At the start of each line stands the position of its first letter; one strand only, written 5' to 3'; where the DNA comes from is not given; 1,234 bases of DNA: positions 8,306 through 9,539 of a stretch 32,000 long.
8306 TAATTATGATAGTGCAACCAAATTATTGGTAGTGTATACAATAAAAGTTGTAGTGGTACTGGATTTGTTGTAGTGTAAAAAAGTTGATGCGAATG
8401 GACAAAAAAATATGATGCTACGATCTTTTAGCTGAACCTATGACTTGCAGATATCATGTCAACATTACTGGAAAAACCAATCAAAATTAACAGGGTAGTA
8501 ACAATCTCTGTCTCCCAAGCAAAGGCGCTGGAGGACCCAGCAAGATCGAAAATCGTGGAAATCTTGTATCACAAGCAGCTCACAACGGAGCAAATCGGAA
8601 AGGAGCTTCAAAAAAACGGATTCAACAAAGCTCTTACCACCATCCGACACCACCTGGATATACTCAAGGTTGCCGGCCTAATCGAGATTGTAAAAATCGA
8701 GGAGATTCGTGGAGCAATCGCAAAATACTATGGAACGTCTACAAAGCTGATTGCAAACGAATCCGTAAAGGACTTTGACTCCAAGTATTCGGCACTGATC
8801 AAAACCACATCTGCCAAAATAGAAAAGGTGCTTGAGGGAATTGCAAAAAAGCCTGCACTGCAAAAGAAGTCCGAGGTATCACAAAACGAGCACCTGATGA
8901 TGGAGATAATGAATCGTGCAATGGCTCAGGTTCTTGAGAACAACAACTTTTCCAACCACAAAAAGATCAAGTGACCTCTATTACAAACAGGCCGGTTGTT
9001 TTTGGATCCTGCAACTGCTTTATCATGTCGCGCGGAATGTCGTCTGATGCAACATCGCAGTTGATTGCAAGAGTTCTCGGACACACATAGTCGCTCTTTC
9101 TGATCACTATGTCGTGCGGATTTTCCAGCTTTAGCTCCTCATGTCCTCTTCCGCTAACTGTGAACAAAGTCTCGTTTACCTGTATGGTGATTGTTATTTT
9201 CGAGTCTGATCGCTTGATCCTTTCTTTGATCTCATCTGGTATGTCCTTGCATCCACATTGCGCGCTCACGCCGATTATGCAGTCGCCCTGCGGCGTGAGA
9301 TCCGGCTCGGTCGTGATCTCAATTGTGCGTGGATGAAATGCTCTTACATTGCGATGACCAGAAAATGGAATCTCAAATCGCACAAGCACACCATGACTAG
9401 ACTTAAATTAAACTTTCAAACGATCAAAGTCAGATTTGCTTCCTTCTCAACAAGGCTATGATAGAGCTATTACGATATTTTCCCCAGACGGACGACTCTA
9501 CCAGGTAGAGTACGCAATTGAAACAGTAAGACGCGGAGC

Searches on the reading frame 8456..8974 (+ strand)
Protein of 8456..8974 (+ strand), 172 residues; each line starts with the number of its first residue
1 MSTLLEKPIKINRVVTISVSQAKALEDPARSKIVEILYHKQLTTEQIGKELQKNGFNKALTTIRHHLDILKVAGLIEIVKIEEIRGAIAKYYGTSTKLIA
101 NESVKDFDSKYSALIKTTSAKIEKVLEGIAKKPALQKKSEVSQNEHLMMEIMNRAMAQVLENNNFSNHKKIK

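Call 78: search_protein_families(library=pfam, proteins=[window:8456-8974:+], max_evalue=0.01)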
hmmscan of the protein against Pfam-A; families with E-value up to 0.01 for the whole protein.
window:8456-8974:+ (172 aa): 3 families
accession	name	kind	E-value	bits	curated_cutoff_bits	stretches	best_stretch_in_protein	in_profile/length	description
PF12840.13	HTH_20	-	8.7e-06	26.1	27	1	25-78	1-50/51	Helix-turn-helix domain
PF01022.26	HTH_5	-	1.1e-05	25.7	22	1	27-77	1-46/47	Bacterial regulatory protein, arsR family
PF01475.25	FUR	-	0.0056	17.3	23.1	0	29-83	9-66/121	Ferric uptake regulator family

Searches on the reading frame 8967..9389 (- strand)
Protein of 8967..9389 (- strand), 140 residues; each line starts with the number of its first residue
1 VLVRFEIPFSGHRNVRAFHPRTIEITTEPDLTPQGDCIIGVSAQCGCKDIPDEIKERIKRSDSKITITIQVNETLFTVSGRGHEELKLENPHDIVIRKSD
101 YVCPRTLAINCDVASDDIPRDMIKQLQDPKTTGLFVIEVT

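Call 78: search_protein_families(library=pfam, proteins=[window:8967-9389:-], max_evalue=0.01)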
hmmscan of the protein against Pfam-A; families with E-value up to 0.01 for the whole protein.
window:8967-9389:- (140 aa): 1 family
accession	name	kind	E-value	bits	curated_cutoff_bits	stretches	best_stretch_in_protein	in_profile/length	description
PF04027.18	DUF371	-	5.2e-48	162.8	25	1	9-138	3-131/133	Domain of unknown function (DUF371)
